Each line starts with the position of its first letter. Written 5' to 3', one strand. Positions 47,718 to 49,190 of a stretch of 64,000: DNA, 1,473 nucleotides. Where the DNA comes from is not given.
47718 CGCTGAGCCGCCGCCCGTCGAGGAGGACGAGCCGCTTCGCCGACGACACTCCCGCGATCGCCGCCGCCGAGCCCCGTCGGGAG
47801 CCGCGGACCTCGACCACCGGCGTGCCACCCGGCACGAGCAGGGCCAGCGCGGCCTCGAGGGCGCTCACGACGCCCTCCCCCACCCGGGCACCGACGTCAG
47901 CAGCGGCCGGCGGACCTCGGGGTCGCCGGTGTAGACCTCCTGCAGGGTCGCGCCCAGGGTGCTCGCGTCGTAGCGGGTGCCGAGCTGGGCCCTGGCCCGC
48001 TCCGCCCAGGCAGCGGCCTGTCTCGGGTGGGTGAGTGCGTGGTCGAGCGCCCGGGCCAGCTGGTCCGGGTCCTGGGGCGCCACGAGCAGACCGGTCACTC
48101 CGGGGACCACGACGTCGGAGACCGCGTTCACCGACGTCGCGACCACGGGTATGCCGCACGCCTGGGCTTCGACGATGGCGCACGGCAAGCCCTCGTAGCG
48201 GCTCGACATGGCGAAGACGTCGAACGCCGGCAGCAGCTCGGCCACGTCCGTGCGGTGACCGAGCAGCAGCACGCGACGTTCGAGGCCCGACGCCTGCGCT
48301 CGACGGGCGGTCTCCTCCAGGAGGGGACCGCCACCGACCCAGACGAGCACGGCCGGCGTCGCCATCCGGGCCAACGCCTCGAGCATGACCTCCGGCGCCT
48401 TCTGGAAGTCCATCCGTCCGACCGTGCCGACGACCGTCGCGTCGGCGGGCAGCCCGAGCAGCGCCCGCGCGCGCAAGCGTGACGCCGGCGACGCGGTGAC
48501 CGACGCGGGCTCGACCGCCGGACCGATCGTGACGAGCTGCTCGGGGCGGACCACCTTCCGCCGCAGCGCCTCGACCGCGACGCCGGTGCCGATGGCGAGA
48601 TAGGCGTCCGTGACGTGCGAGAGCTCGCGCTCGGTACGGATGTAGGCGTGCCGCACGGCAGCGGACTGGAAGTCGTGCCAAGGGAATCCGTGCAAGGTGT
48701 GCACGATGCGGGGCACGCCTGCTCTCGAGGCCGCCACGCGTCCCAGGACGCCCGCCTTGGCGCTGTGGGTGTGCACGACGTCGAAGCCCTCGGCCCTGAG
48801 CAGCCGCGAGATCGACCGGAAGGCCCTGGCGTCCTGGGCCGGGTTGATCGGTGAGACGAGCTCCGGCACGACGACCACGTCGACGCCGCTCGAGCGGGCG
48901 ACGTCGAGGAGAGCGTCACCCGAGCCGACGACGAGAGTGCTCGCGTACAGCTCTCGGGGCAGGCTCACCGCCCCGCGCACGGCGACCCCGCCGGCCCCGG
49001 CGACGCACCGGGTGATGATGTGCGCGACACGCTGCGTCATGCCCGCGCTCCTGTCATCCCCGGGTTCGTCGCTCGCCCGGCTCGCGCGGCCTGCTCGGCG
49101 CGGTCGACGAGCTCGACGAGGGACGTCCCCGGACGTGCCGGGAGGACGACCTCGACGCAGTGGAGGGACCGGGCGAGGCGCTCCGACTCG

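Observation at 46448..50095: Kinase-like trio (HprK-like P-loop protein, APH-fold phosphotransferase, 140-aa unknown) flanking a GT4 gene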

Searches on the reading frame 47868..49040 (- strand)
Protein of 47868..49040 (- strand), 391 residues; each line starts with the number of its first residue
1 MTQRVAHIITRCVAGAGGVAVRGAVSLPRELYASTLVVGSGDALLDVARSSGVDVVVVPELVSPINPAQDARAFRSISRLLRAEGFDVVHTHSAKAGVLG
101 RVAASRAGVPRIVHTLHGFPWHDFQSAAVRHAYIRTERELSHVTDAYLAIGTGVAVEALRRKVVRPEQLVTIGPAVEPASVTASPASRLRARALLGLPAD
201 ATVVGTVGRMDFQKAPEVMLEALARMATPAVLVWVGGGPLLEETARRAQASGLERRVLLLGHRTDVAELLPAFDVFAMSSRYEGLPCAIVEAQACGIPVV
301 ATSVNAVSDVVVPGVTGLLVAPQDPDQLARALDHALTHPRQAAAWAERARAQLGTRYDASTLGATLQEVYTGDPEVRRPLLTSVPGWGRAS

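Call 5: search_protein_families(library=pfam, proteins=[window:47868-49040:-], max_evalue=1)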
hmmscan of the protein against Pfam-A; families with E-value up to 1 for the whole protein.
window:47868-49040:- (391 aa): 11 families
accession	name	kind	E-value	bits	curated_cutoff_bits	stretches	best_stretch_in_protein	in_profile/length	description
PF13692.12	Glyco_trans_1_4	-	2.4e-34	119.1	27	1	202-337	2-141/142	Glycosyl transferases group 1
PF00534.26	Glycos_transf_1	-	4.8e-34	117.8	26.4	1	194-351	8-171/172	Glycosyl transferases group 1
PF13439.12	Glyco_transf_4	-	3.2e-15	57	28.5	1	24-178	12-168/170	Glycosyltransferase Family 4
PF13579.12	Glyco_trans_4_4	-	1.3e-13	52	29.7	1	27-174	14-157/158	Glycosyl transferase 4-like domain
PF13477.12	Glyco_trans_4_2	-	9e-09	36.1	23.4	1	65-131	56-121/139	Glycosyl transferase 4-like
PF13524.12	Glyco_trans_1_2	-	3.5e-07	30.7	25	1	265-359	39-135/144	Glycosyl transferase-like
PF20706.3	GT4-conflict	-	1.2e-06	28.2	26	1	46-358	45-377/385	Family 4 Glycosyltransferase in conflict systems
PF13407.12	Peripla_BP_4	-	0.038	14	35.1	0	300-335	41-76/258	Periplasmic binding protein domain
PF12804.13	NTP_transf_3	-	0.058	14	27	1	225-284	11-69/160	MobA-like NTP transferase domain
PF02522.19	Antibiotic_NAT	-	0.12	12.3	25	0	42-119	21-100/232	Aminoglycoside 3-N-acetyltransferase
PF14740.11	DUF4471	-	0.25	11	25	1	342-359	32-49/303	Domain of unknown function (DUF4471)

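Call 6: search_protein_families(library=ncbifam, proteins=[window:47868-49040:-], max_evalue=1)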
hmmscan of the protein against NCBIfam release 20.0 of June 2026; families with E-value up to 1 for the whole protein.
window:47868-49040:- (391 aa): 42 families (the best 25 are shown)
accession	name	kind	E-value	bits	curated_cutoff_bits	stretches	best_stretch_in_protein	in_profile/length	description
TIGR03088.1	stp2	hypoth_equivalog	2.4e-44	151.9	409.05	1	66-370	62-370/374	TIGR03088 family PEP-CTERM/XrtA system glycosyltransferase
NF011726.0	PRK15179.1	equivalog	9.4e-30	103.5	733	1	77-351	392-676/694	Vi polysaccharide biosynthesis protein TviE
TIGR03449.1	mycothiol_MshA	equivalog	1.1e-27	97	462.5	1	84-352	101-383/406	D-inositol-3-phosphate glycosyltransferase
NF047684.1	TeichurnBiosyTuaC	equivalog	7.5e-26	91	550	1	72-371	93-387/391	teichuronic acid biosynthesis protein TuaC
NF041876.1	EPS_EpsE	equivalog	6.5e-24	84.9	400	1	206-362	219-385/389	exopolysaccharide biosynthesis GT4 family glycosyltransferase EpsE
TIGR03999.1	thiol_BshA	equivalog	9.6e-24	84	273.7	1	77-370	76-370/375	N-acetyl-alpha-D-glucosaminyl L-malate synthase BshA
TIGR02149.1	glgA_Coryne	subfamily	8.9e-20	71.1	302.4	1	83-368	81-385/391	glycogen synthase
NF012034.0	PRK15490.1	equivalog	5.9e-18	64.6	813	1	196-326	394-526/578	Vi polysaccharide biosynthesis glycosyltransferase TviE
TIGR04047.1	MSMEG_0565_glyc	hypoth_equivalog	1e-16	61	259.85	1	48-349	45-351/373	MSMEG_0565 family glycosyltransferase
TIGR04063.1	stp3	hypoth_equivalog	2.5e-15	56.3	442.05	1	75-370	82-392/397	TIGR04063 family PEP-CTERM/XrtA system glycosyltransferase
NF053787.1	GlcN_PG_synth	equivalog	4.3e-15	55.4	480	1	189-370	185-356/361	N-acetylglucosaminyl phosphatidylglycerol synthase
NF050063.1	ProtGlycPglJ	equivalog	9.1e-15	54.7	500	1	202-361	195-354/363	N-acetylgalactosamine-N,N'-diacetylbacillosaminyl-diphospho-undecaprenol 4-alpha-N-acetylgalactosaminyltransferase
TIGR02095.1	glgA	subfamily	9.1e-13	47.7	328.45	1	193-357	284-461/477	glycogen/starch synthase, ADP-glucose type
NF007396.0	PRK09922.1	equivalog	1.1e-12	47.6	385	1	206-335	187-323/361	lipopolysaccharide 1,6-galactosyltransferase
NF038229.1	Glyco4_Geo_Pelo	equivalog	1.2e-12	47.5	400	1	75-370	45-333/338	GPMC system family 4 glycosyltransferase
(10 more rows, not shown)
